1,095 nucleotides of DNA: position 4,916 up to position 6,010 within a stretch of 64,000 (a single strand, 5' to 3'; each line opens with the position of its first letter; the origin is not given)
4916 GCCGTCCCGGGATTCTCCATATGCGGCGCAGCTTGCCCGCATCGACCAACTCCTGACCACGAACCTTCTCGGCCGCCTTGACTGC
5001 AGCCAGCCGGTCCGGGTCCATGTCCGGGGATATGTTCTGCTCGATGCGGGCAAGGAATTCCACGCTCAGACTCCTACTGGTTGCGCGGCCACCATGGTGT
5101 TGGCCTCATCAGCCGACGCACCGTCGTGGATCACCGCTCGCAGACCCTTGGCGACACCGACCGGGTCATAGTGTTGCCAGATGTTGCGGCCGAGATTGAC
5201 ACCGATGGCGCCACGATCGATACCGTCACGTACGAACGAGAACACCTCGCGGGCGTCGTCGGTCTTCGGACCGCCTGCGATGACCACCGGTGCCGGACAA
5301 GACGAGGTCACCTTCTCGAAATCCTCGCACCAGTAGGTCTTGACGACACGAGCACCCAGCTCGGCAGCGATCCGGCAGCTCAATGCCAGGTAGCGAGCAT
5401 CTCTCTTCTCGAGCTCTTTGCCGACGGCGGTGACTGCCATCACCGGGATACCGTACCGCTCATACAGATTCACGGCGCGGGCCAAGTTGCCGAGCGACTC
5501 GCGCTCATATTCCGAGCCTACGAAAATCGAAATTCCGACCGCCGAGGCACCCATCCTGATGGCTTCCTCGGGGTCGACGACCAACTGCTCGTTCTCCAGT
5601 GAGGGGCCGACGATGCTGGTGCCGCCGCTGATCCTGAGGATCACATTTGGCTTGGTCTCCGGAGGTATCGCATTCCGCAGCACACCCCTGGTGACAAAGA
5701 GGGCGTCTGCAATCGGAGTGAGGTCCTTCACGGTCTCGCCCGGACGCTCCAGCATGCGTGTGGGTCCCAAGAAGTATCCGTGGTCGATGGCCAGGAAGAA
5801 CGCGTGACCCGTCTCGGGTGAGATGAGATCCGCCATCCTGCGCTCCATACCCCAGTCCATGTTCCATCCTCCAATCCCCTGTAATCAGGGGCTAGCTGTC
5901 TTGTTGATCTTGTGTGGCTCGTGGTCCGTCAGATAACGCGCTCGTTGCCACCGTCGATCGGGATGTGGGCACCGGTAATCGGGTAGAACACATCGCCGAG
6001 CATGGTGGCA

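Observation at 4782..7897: LsrF-like thiolase plus a ferredoxin-fold isomerase and an SDR inside an MTR/5-deoxyribose cluster: candidate oxidative-thiolytic route to DHAP + acyl-CoA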

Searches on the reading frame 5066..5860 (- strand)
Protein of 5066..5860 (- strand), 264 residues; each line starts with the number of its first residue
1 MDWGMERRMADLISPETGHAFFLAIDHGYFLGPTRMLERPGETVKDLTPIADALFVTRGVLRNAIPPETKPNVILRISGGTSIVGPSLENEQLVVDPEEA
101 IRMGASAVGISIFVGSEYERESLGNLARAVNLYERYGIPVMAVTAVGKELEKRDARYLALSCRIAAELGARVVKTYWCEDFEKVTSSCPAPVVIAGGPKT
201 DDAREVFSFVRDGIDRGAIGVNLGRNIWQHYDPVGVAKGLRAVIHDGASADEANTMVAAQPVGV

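Call 4: search_protein_families(library=pfam, proteins=[window:5066-5860:-])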
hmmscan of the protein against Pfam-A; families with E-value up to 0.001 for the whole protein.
window:5066-5860:- (264 aa): 1 family
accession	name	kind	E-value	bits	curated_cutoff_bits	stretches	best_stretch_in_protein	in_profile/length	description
PF01791.15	DeoC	-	3.4e-26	92.7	23.8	1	23-230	4-229/229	DeoC/LacD family aldolase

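Call 5: search_protein_families(library=ncbifam, proteins=[window:5066-5860:-])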
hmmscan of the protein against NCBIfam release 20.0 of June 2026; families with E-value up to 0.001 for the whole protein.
window:5066-5860:- (264 aa): 7 families
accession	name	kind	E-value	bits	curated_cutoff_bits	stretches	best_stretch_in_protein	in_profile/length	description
NF006081.0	PRK08227.1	equivalog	2.8e-98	328.8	297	1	1-256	32-285/291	3-hydroxy-5-phosphonooxypentane-2,4-dione thiolase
NF005556.0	PRK07226.1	subfamily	1e-55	189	241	1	2-257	3-264/267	2-amino-3,7-dideoxy-D-threo-hept-6-ulosonate synthase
TIGR01949.1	ADH_synth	equivalog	6.8e-52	176.7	299.45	1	4-253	2-253/255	2-amino-3,7-dideoxy-D-threo-hept-6-ulosonate synthase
NF040816.1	Fbpase1_Arch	equivalog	3e-31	108.9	430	1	4-255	7-268/271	class I fructose-bisphosphate aldolase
NF041223.1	BagB_FevI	exception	2.1e-27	96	500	1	25-246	29-256/257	bagremycin/ferroverdin biosynthesis DhnA-type aldolase BagB/FevI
NF005321.0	PRK06852.1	equivalog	5.1e-10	38.9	420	1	95-258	129-305/308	aldolase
NF006704.0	PRK09250.1-1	equivalog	5.1e-10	38.7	277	1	73-175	101-208/308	class I fructose-bisphosphate aldolase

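Call 9: find_related_loci(query=window:5066-5860:-, collection=genome_contigs, flank=10000)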
Query window:5066-5860:- (264 aa) in genome_contigs; peptide patterns used: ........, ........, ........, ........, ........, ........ (x = any residue, [..] = any of these).
468 stretches matched a pattern; 344 encode a relative of the query (tblastn E <= 1e-3); the best 80 are kept; 80 distinct loci.
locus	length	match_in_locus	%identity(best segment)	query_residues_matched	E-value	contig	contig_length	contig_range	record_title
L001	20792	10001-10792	97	1-264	2e-173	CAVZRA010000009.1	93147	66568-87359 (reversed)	MAG: uncultured bacterium isolate MFD05684.bin.2.41 genome assembly, contig: contig_55201, whole genome shotgun sequence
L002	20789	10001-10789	93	1-263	2e-165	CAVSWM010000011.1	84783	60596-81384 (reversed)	MAG: uncultured bacterium isolate MFD05684.bin.2.115 genome assembly, contig: contig_55200, whole genome shotgun sequenc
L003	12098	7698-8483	93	1-262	3e-164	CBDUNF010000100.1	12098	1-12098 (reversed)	MAG TPA_asm: uncultured bacterium isolate SRR22808118_binner23_Refined_49 genome assembly, contig: ERZ25043431.4053, who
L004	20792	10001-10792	91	1-264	8e-163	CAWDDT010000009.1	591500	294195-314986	MAG: uncultured bacterium isolate MFD05684.bin.2.275 genome assembly, contig: contig_5645, whole genome shotgun sequence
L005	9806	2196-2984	88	1-263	1e-157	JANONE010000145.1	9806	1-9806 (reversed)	MAG: Ilumatobacteraceae bacterium isolate VAR_43_metabat_69 VAR_43_k141_1012448, whole genome shotgun sequence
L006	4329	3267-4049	87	1-261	1e-158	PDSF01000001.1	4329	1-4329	MAG: Planctomycetota bacterium isolate DOLJORAL78_63_9 DolJOral78_scaffold_18860, whole genome shotgun sequence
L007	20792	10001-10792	86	1-264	2e-154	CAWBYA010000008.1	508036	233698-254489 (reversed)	MAG: uncultured Acidimicrobiia bacterium isolate MFD09779.bin.1.81 genome assembly, contig: contig_57053, whole genome s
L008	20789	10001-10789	87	1-263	5e-154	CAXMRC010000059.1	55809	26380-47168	MAG: uncultured Gemmatimonadales bacterium isolate 10C-St20-MC-01_bin.19.orig genome assembly, contig: k141_3841510, who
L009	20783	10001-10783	88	1-261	4e-156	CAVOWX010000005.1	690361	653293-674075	MAG: uncultured Acidimicrobiaceae bacterium isolate MFD09964.bin.2.209 genome assembly, contig: contig_16294, whole geno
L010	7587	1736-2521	79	1-262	1e-140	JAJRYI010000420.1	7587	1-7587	MAG: Actinomycetes bacterium isolate Dive96_bin3.271 k141_3538051, whole genome shotgun sequence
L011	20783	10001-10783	79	1-261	5e-138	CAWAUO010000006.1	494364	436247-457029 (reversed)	MAG: uncultured Actinomycetota bacterium isolate MFD03804.bin.3.97 genome assembly, contig: contig_28672, whole genome s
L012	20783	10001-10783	78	1-261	3e-137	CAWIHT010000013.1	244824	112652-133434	MAG: uncultured Actinomycetota bacterium isolate MFD03804.bin.1.164 genome assembly, contig: contig_28671, whole genome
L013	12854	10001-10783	78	1-261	4e-137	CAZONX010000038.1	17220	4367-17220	MAG TPA_asm: uncultured Acidimicrobiaceae bacterium isolate SRP155585_co2_211 genome assembly, contig: NODE_1821_length_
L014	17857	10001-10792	77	1-264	4e-136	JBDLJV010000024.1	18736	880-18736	MAG: Actinomycetota bacterium isolate MAG111 MAG111_24, whole genome shotgun sequence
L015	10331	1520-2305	77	1-262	6e-135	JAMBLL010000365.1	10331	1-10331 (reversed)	MAG: Actinomycetes bacterium isolate H2.bin.110 k83_2968024, whole genome shotgun sequence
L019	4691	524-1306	74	1-261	7e-134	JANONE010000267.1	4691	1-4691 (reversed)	MAG: Ilumatobacteraceae bacterium isolate VAR_43_metabat_69 VAR_43_k141_4543810, whole genome shotgun sequence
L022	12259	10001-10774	75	1-258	5e-129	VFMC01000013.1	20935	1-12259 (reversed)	MAG: Acidimicrobiaceae bacterium isolate X1_MaxBin.047 scaffold_1588, whole genome shotgun sequence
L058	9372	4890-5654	67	1-257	8e-112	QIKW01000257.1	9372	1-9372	MAG: Acidimicrobiia bacterium isolate SZUA-35 Ga0063293_10009072, whole genome shotgun sequence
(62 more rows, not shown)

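Call 11: search_solved_structures(query=window:5066-5860:-, show_alignments=3, max_evalue=0.00001)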
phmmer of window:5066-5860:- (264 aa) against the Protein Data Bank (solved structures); distinct sequences matched with E-value up to 0.00001: 7.
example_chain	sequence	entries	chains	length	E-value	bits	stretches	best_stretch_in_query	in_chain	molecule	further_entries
3gkf_O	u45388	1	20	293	3.7e-68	232.9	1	1-256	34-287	Aldolase lsrF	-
3glc_A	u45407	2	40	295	3.8e-68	232.9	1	1-256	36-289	Aldolase lsrF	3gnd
4p2v_A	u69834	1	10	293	2.6e-67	230.2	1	1-256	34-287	Uncharacterized aldolase LsrF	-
2qjg_A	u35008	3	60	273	1.2e-42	149.3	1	8-253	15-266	Putative aldolase MJ0400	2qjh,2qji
1w8s_A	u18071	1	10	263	7.2e-23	84.5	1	16-250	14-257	FRUCTOSE-BISPHOSPHATE ALDOLASE CLASS I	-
1ojx_A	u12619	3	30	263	7.8e-23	84.4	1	16-250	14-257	FRUCTOSE-BISPHOSPHATE ALDOLASE CLASS I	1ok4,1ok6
2yce_A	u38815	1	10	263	2e-22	83.1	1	16-250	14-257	FRUCTOSE-BISPHOSPHATE ALDOLASE CLASS 1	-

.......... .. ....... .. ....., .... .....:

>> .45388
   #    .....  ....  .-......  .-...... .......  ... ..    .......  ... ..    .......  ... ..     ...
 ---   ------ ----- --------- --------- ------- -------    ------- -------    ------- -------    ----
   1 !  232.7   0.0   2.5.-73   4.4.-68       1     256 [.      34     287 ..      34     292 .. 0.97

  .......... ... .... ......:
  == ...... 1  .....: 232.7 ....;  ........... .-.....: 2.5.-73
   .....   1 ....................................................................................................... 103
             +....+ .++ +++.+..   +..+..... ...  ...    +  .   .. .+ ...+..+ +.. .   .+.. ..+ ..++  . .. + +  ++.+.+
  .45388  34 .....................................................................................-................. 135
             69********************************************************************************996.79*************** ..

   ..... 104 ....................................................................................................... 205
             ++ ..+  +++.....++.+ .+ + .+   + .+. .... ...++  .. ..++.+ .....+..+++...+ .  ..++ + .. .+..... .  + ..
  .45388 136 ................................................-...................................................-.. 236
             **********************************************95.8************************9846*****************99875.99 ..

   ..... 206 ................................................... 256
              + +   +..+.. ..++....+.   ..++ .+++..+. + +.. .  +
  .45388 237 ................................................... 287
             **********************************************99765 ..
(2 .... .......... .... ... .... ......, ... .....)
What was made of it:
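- Checked: E. coli LsrF structures 3gkf/3glc/4p2v score 233 bits over residues 1-256, versus 149 bits for MJ0400 (call 11).
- MJ0400 is the next-best solved relative, at 149 bits (call 11).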

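Call 12: find_homologous_proteins(query=window:5066-5860:-, max_evalue=1e-20)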
Query window:5066-5860:- (264 aa): 8000 proteins with E <= 1e-20 among 8000 candidates; the best 120 are listed.
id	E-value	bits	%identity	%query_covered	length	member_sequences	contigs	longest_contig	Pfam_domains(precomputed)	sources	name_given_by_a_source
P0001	5.7e-161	552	93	100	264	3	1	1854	PF01791.16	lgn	-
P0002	1.0e-159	548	92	100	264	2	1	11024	PF01791.16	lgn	-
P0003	9.9e-155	532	91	99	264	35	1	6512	PF01791.16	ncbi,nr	ncbi:MAG: 3-hydroxy-5-phosphonooxypentane-2,4-dione thiolase [bacterium]|nr:3-hydroxy-5-phosphonooxy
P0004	1.1e-152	525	88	100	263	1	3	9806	PF01791.16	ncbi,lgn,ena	-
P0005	2.7e-152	524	88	100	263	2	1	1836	PF01791.16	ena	-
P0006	4.5e-152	523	87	100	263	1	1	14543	PF01791.16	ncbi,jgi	-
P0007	7.9e-152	522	87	100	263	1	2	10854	PF01791.16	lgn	-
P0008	4.9e-151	519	87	100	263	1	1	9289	PF01791.16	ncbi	-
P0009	4.7e-150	516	86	100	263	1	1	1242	PF01791.16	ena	-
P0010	7.2e-150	516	86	100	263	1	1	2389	PF01791.16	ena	-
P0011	1.7e-149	514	88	100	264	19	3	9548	PF01791.16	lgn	-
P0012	5.0e-149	513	85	99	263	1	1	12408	PF01791.16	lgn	-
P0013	3.5e-148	510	87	100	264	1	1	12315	PF01791.16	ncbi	-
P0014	9.2e-146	502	83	100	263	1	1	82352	PF01791.16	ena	-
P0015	4.6e-145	500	84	99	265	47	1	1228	PF01791.16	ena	-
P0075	2.4e-110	386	68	97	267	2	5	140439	PF01791.16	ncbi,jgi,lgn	-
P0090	6.3e-110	385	66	97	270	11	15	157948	PF01791.16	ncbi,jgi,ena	-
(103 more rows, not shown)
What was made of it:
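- The NCBIfam LsrF equivalog is passed (call 5), and sources name relatives 'P-HPD thiolase' or 'AI-2 aldolase' (call 12).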

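Call 13: find_encoding_contigs(protein=P0090, flank=8000, max_places=4)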
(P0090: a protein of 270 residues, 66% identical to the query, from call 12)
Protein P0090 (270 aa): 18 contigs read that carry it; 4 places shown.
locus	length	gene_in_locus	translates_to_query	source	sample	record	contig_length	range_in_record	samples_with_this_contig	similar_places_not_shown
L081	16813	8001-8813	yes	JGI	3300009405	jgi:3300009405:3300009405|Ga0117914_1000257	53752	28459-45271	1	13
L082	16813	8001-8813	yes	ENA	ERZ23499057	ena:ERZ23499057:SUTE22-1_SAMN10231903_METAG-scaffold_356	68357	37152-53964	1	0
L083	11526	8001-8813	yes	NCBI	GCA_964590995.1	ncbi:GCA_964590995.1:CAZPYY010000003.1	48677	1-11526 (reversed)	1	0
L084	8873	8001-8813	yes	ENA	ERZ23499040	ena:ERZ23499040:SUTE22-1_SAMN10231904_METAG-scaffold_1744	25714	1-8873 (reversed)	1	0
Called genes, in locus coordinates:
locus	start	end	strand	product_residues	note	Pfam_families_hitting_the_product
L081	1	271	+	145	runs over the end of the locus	PF10604:Polyketide_cyc2, PF03364:Polyketide_cyc (weak)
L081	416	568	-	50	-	-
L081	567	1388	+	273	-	PF07690:MFS_1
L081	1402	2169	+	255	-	PF00106:adh_short, PF08659:KR, PF01370:Epimerase, PF03435:Sacchrp_dh_NADP (weak), PF13460:NAD_binding_10, PF13561:adh_short_C2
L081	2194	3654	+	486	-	PF02310:B12-binding, PF04055:Radical_SAM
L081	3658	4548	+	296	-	PF04909:Amidohydro_2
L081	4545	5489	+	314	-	PF01008:IF-2B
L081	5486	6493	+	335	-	PF00596:Aldolase_II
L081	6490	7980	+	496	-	PF00171:Aldedh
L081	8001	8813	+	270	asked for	PF01791:DeoC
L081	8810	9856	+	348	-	PF08240:ADH_N, PF00107:ADH_zinc_N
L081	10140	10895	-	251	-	-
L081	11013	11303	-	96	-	PF05016:ParE_toxin, PF15781:ParE-like_toxin (weak)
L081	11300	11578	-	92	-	PF02604:PhdYeFM_antitox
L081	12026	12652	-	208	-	PF18734:HEPN_AbiU2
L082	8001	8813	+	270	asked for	PF01791:DeoC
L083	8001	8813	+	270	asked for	PF01791:DeoC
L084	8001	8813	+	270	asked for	PF01791:DeoC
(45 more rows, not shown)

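Call 14: find_encoding_contigs(protein=P0075, flank=8000, max_places=3)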
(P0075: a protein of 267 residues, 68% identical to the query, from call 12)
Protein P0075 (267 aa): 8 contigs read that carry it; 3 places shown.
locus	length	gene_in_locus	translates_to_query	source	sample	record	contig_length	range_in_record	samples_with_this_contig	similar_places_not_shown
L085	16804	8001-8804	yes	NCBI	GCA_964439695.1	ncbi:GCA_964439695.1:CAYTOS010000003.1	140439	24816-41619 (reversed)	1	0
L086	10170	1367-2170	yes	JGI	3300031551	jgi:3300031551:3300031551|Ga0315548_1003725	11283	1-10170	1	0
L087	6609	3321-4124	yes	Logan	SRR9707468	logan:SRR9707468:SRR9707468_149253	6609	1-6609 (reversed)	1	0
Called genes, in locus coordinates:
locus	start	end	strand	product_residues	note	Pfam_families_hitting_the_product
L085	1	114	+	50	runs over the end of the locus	PF06827:zf-FPG_IleRS (faint)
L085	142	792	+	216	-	PF07796:DUF1638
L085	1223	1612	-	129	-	-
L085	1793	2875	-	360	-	PF07705:CARDB (faint)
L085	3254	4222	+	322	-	PF00535:Glycos_transf_2, PF10111:Glyco_tranf_2_2, PF13641:Glyco_tranf_2_3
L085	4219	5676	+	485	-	PF02310:B12-binding, PF04055:Radical_SAM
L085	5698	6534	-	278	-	PF16896:PGDH_C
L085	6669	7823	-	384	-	PF00465:Fe-ADH, PF13685:Fe-ADH_2, PF25137:ADH_Fe_C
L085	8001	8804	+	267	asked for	PF01791:DeoC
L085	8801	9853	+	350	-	PF08240:ADH_N, PF16912:Glu_dehyd_C, PF00107:ADH_zinc_N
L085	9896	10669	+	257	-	PF00106:adh_short, PF08659:KR, PF13561:adh_short_C2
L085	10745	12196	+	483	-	PF01425:Amidase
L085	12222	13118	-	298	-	PF02826:2-Hacid_dh_C, PF03446:NAD_binding_2, PF03807:F420_oxidored, PF14833:NAD_binding_11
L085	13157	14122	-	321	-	PF02779:Transket_pyr, PF02780:Transketolase_C, PF17147:PFOR_II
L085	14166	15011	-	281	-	PF00456:Transketolase_N, PF00676:E1_dh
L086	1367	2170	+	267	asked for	PF01791:DeoC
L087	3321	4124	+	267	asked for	PF01791:DeoC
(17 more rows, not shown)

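Call 33: search_solved_structures(query=window:5066-5860:-, show_alignments=5, max_evalue=1e-20)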
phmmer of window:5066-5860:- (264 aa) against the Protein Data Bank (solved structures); distinct sequences matched with E-value up to 1e-20: 7.
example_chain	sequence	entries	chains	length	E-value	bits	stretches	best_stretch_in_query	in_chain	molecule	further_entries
3gkf_O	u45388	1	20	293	3.7e-68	232.9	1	1-256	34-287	Aldolase lsrF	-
3glc_A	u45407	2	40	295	3.8e-68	232.9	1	1-256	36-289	Aldolase lsrF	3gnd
4p2v_A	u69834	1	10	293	2.6e-67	230.2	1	1-256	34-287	Uncharacterized aldolase LsrF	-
2qjg_A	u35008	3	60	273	1.2e-42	149.3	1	8-253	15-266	Putative aldolase MJ0400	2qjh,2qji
1w8s_A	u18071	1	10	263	7.2e-23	84.5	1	16-250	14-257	FRUCTOSE-BISPHOSPHATE ALDOLASE CLASS I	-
1ojx_A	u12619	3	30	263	7.8e-23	84.4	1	16-250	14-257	FRUCTOSE-BISPHOSPHATE ALDOLASE CLASS I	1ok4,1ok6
2yce_A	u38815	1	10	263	2e-22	83.1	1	16-250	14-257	FRUCTOSE-BISPHOSPHATE ALDOLASE CLASS 1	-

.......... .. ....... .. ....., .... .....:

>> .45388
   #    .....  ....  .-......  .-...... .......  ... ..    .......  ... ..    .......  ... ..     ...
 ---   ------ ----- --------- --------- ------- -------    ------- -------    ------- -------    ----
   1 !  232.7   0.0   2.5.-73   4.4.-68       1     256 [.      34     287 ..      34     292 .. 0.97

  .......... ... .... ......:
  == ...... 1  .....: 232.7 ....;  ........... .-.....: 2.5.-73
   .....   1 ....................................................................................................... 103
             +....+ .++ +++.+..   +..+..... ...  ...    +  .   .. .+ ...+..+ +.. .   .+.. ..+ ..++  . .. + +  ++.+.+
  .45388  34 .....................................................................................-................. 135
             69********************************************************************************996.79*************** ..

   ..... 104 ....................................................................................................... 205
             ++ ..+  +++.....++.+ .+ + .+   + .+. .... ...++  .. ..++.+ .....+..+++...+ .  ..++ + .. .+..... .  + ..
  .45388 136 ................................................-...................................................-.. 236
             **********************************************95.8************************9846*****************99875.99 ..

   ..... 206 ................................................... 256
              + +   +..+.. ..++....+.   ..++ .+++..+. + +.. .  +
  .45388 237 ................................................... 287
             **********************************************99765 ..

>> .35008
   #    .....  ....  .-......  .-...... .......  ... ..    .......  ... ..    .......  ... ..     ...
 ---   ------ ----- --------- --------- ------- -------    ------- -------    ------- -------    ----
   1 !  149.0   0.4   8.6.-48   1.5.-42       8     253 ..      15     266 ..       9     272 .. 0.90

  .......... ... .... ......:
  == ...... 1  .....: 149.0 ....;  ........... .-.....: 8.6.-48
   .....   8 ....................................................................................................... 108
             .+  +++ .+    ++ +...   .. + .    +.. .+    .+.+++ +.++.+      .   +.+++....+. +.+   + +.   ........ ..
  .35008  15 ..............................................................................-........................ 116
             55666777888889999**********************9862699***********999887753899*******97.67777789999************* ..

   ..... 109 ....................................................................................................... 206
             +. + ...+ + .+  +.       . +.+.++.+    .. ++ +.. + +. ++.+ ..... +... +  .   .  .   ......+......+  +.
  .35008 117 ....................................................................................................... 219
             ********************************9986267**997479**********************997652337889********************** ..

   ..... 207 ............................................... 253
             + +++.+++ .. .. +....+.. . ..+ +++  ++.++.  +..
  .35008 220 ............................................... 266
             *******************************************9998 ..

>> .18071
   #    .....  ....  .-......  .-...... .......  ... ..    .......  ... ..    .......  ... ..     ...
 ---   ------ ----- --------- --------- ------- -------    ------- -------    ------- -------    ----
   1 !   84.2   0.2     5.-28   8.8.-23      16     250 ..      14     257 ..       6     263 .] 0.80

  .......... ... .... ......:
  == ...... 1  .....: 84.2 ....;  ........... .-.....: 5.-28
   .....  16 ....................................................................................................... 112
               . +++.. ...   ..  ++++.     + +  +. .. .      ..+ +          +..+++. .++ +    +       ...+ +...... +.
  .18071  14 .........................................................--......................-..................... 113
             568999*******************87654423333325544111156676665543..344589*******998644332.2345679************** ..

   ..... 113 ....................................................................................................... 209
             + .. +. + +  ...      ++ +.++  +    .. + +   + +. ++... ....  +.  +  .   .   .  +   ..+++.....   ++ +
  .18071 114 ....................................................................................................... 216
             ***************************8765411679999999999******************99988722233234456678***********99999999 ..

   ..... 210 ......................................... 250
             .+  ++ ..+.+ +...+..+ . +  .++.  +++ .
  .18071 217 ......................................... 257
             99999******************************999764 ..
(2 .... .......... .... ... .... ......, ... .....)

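Call 53: search_protein_representatives(protein=window:5066-5860:-)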
Query: 264 residues. Proteins with E-value up to 0.001 (for the whole library): 2475; up to 1e-10: 1307; up to 1e-30: 144. The best 150 are listed.
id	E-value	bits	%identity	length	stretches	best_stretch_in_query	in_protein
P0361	6.7e-73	261.7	68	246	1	1-183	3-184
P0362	1.8e-72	260.2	48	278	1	1-256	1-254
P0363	1.1e-66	241.2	61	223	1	1-179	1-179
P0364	1.8e-66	240.6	47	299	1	1-250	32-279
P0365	2.8e-66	240.0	54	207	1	56-253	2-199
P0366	6.5e-60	219.1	56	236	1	1-182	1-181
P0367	1.1e-59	218.4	44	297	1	2-254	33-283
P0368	2.3e-58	214.0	52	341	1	2-187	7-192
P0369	8.3e-58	212.2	90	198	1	38-150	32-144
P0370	8.6e-57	208.9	55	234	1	1-186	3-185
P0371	6.1e-55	202.8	57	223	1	1-166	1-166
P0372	1.3e-54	201.7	47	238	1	2-201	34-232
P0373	5.8e-54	199.6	55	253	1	1-176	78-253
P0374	1.8e-53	198.0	55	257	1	1-171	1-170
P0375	4.6e-53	196.6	46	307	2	82-255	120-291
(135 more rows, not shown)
